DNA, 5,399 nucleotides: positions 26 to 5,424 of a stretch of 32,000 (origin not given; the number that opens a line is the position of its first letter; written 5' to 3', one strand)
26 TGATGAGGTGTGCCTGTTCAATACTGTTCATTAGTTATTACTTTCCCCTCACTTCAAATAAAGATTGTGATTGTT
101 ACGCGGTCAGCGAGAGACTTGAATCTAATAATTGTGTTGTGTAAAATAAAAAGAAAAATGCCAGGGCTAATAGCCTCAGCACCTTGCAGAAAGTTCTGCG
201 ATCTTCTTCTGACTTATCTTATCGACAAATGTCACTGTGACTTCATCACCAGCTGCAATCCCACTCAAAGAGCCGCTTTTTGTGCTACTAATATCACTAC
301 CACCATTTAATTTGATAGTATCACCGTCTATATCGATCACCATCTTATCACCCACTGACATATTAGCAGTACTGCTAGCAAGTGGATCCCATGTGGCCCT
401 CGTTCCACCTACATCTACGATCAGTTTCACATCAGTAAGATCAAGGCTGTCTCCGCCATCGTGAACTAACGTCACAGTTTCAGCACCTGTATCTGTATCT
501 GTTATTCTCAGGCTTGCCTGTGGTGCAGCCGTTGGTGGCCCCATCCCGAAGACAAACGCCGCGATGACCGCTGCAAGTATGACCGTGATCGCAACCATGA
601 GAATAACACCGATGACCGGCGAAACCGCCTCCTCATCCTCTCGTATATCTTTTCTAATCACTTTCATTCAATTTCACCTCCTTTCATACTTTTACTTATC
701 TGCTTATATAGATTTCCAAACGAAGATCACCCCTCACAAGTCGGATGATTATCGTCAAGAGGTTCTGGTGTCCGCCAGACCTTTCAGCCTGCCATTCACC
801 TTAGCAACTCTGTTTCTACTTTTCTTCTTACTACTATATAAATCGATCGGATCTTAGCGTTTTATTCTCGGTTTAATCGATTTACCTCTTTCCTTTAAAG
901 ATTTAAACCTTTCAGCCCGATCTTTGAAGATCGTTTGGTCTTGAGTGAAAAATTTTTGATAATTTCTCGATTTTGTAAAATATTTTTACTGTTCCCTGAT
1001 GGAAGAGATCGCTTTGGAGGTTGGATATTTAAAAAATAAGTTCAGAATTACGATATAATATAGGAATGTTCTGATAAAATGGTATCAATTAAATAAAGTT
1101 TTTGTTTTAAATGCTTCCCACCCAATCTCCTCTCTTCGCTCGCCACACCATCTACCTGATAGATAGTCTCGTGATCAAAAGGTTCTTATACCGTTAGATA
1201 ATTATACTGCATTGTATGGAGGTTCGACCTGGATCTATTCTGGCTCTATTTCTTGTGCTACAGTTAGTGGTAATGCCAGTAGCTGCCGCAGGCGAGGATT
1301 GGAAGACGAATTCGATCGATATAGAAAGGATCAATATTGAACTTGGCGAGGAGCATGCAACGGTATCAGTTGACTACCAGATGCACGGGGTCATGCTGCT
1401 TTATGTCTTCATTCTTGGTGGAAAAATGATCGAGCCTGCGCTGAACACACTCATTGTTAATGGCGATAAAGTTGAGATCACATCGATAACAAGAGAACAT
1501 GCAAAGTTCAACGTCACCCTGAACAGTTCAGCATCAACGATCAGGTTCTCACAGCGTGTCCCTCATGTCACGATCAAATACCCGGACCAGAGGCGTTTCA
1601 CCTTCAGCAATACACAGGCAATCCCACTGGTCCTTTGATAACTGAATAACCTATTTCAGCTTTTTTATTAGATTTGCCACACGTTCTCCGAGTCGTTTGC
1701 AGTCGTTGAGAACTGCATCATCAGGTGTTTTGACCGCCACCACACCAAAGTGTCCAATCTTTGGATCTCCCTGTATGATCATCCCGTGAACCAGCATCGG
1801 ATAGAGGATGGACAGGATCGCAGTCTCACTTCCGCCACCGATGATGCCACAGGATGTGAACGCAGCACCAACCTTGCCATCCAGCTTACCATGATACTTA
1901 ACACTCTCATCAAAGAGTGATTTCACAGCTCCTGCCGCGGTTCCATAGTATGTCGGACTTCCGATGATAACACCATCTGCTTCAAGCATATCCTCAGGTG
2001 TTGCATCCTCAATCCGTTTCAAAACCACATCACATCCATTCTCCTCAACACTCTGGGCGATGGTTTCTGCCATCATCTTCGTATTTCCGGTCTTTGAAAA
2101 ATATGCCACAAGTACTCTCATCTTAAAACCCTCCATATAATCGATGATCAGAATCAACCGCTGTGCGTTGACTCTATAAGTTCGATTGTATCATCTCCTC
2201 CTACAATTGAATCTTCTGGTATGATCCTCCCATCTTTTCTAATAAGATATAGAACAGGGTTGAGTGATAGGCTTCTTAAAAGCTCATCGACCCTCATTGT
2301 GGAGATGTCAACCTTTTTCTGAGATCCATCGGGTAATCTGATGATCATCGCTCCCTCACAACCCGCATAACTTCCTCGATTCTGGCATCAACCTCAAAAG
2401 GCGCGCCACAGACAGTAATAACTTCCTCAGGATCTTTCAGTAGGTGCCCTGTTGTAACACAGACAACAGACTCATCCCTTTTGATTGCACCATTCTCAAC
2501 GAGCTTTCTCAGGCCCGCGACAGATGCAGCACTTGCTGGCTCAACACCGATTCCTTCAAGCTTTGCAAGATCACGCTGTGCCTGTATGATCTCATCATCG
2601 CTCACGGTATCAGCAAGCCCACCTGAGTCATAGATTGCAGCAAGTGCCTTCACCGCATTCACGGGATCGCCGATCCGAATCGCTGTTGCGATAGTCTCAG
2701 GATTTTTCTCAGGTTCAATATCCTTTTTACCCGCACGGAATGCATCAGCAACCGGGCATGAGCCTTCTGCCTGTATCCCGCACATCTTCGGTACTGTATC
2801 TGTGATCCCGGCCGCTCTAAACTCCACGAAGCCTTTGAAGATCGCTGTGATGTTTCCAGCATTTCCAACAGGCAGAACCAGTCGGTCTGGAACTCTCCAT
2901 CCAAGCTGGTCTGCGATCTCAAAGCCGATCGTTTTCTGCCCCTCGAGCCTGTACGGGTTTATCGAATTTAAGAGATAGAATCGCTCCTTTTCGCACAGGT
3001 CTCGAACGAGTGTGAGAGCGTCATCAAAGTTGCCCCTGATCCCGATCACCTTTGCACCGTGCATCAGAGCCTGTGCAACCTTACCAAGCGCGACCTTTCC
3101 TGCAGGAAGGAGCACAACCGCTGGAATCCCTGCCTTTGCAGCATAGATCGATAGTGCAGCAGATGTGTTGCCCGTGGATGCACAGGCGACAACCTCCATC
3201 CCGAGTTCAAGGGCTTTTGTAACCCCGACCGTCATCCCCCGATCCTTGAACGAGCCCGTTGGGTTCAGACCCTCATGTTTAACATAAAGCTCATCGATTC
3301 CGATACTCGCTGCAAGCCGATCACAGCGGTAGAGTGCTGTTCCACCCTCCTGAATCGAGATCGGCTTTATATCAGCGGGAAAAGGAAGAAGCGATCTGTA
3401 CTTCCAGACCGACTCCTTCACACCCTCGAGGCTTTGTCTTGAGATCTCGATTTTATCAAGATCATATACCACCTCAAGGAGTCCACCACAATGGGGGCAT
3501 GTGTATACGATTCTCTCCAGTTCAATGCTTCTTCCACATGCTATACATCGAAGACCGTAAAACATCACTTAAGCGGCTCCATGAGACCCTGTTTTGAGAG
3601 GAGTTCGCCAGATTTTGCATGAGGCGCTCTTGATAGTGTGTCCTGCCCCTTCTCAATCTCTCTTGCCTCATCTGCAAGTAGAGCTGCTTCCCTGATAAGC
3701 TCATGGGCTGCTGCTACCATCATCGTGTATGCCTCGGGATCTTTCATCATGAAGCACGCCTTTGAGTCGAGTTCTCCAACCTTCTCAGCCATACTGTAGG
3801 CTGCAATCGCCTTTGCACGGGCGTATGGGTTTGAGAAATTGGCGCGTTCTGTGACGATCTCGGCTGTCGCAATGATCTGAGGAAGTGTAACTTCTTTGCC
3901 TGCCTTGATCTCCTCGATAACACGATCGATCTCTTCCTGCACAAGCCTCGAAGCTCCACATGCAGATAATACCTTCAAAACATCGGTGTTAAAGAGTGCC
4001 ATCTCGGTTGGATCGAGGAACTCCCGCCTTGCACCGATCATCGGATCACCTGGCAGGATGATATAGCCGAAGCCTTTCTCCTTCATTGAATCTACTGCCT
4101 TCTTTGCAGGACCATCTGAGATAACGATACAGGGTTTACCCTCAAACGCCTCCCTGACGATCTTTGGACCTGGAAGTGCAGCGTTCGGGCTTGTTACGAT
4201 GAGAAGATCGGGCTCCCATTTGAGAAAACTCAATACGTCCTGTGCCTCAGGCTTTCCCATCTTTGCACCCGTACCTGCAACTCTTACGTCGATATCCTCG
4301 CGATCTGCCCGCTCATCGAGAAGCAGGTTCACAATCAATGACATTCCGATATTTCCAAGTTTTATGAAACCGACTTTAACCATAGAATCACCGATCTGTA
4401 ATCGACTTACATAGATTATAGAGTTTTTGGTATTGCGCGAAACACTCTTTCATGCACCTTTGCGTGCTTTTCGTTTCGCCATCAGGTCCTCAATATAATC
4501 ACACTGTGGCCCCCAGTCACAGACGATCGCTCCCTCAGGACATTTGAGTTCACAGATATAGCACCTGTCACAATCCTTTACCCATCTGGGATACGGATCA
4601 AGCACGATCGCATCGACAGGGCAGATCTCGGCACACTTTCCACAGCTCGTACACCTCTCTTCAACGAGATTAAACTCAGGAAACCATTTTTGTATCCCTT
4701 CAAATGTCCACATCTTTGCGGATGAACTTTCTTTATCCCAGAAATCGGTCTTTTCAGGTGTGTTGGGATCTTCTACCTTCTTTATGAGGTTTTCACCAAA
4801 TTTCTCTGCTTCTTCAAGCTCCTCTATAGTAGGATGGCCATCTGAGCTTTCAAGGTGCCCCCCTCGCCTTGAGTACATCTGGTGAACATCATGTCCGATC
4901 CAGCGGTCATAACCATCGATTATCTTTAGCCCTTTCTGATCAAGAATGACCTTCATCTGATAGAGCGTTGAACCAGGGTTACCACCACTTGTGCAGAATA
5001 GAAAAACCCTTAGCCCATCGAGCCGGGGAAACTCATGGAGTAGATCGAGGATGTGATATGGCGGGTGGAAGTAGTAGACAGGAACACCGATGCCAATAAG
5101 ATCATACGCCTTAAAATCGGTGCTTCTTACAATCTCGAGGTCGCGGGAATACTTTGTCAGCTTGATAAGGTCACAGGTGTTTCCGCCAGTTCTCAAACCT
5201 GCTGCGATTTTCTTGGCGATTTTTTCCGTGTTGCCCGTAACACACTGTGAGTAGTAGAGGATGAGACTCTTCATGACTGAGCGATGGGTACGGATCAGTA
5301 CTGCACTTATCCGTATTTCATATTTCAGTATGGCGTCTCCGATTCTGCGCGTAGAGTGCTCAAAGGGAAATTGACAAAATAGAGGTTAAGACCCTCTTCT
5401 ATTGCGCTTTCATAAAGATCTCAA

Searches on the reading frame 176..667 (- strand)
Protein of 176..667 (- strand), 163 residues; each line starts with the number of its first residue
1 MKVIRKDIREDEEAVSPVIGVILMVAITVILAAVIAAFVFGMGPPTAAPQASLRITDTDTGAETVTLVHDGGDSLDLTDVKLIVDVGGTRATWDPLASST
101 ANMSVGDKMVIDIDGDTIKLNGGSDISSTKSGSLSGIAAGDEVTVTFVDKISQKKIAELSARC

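Call 11: search_protein_families(library=pfam, proteins=[window:176-667:-], max_evalue=0.00001)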
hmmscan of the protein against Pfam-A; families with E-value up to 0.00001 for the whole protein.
window:176-667:- (163 aa): 1 family
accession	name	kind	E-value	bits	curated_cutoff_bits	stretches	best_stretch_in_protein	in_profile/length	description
PF07790.16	Pilin_N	-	1.1e-25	90.8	25.2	1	13-87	1-76/78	Archaeal Type IV pilin, N-terminal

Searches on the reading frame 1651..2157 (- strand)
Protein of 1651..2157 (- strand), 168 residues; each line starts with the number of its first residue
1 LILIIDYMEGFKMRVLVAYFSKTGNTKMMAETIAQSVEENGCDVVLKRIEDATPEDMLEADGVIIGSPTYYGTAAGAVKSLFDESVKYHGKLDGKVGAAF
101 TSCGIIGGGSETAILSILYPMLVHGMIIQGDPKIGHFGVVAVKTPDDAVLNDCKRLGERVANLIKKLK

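Call 11: search_protein_families(library=pfam, proteins=[window:1651-2157:-], max_evalue=0.00001)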
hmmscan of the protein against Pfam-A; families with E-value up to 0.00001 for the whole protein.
window:1651-2157:- (168 aa): 4 families
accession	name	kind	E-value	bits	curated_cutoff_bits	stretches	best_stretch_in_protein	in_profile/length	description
PF03358.20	FMN_red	-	8.5e-14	51.8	24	1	14-119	4-132/152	NADPH-dependent FMN reductase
PF12724.12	Flavodoxin_5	-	1e-10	42.6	27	1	16-101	1-82/145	Flavodoxin domain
PF00258.30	Flavodoxin_1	-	6e-09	36.6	25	1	17-85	1-71/143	Flavodoxin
PF12641.12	Flavodoxin_3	-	9e-07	29.3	27.5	1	16-82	1-63/160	Flavodoxin domain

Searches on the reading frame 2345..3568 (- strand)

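Call 11: search_protein_families(library=pfam, proteins=[window:2345-3568:-], max_evalue=0.00001)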
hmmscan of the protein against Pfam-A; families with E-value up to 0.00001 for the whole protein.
window:2345-3568:- (407 aa): 1 family
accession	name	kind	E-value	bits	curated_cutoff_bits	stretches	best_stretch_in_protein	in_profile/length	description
PF00291.31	PALP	-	1e-76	258.5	35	1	71-374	2-295/295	Pyridoxal-phosphate dependent enzyme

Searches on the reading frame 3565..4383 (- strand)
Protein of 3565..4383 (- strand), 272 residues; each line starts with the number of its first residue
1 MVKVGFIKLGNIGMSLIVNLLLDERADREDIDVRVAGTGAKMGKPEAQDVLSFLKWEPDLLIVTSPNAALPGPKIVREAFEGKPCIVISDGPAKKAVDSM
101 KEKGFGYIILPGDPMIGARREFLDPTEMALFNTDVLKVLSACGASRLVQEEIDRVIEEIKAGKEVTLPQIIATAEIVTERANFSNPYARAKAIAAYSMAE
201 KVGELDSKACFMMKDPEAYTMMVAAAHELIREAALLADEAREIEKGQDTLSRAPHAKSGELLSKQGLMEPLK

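Call 11: search_protein_families(library=pfam, proteins=[window:3565-4383:-], max_evalue=0.00001)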
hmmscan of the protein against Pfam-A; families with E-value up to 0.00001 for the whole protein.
window:3565-4383:- (272 aa): 1 family
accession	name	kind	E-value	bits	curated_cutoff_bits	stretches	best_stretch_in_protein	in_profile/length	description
PF01993.23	MTD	-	3.4e-124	414.1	25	1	2-269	1-271/274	methylene-5,6,7,8-tetrahydromethanopterin dehydrogenase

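Call 64: search_protein_families(library=ncbifam, proteins=[window:3565-4383:-], max_evalue=0.00001)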
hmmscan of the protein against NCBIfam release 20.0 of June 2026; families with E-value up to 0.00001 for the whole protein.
window:3565-4383:- (272 aa): 1 family
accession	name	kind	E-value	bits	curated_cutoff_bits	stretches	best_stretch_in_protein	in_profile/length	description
NF002162.0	PRK00994.1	equivalog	3.1e-123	410.5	297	1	1-269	2-274/277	F420-dependent methylenetetrahydromethanopterin dehydrogenase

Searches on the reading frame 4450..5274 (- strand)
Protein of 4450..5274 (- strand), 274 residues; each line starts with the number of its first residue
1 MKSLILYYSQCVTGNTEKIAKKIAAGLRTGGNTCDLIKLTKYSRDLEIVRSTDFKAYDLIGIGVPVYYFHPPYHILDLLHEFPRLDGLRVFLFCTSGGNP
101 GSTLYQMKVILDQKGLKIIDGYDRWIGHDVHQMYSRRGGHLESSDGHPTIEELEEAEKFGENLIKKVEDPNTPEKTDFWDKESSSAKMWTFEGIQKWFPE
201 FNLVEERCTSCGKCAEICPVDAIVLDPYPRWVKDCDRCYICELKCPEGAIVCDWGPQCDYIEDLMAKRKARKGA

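Call 11: search_protein_families(library=pfam, proteins=[window:4450-5274:-], max_evalue=0.00001)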
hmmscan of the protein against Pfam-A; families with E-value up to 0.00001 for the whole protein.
window:4450-5274:- (274 aa): 7 families
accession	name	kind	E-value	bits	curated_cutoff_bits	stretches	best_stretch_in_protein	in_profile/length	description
PF00037.32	Fer4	-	2.7e-11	43.2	21.1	1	205-223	5-23/24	4Fe-4S binding domain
PF13187.11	Fer4_9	-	2.7e-08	34.1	27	1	207-250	1-52/52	4Fe-4S dicluster domain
PF12837.12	Fer4_6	-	3.5e-08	33.5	25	0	205-223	6-24/24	4Fe-4S binding domain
PF12724.12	Flavodoxin_5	-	6.7e-08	33.4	27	1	4-114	1-103/145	Flavodoxin domain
PF12838.12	Fer4_7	-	6e-07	30.3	27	0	200-222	30-52/52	4Fe-4S dicluster domain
PF00258.30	Flavodoxin_1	-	2e-06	28.5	25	1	5-72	1-62/143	Flavodoxin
PF12641.12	Flavodoxin_3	-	6.6e-06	26.5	27.5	0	5-106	2-87/160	Flavodoxin domain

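Call 64: search_protein_families(library=ncbifam, proteins=[window:4450-5274:-], max_evalue=0.00001)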
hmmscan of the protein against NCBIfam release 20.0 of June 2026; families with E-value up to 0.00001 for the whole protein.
window:4450-5274:- (274 aa): 6 families
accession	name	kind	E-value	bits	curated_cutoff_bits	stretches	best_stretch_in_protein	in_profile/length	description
NF038196.1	ferrodoxin_EFR1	subfamily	4.1e-32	112.2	75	1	5-252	1-231/242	EFR1 family ferrodoxin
NF045874.1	Vhu_polyferre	exception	4.9e-09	35.4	600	1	203-250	262-309/381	F420-non-reducing hydrogenase associated-polyferredoxin VhuB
NF005501.0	PRK07116.1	subfamily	1.1e-07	31.4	198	0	50-99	71-119/161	flavodoxin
TIGR01944.1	rnfB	subfamily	4.9e-06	26.2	68.7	1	204-252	111-162/190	RnfABCDGE type electron transport complex subunit B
NF043039.1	HgcAB_like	equivalog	5e-06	26.3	285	1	195-250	289-349/350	HgcAB-like fusion protein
NF040864.1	HgcB_ferredoxin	equivalog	5.6e-06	26.1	99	1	202-258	10-69/93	mercury methylation ferredoxin HgcB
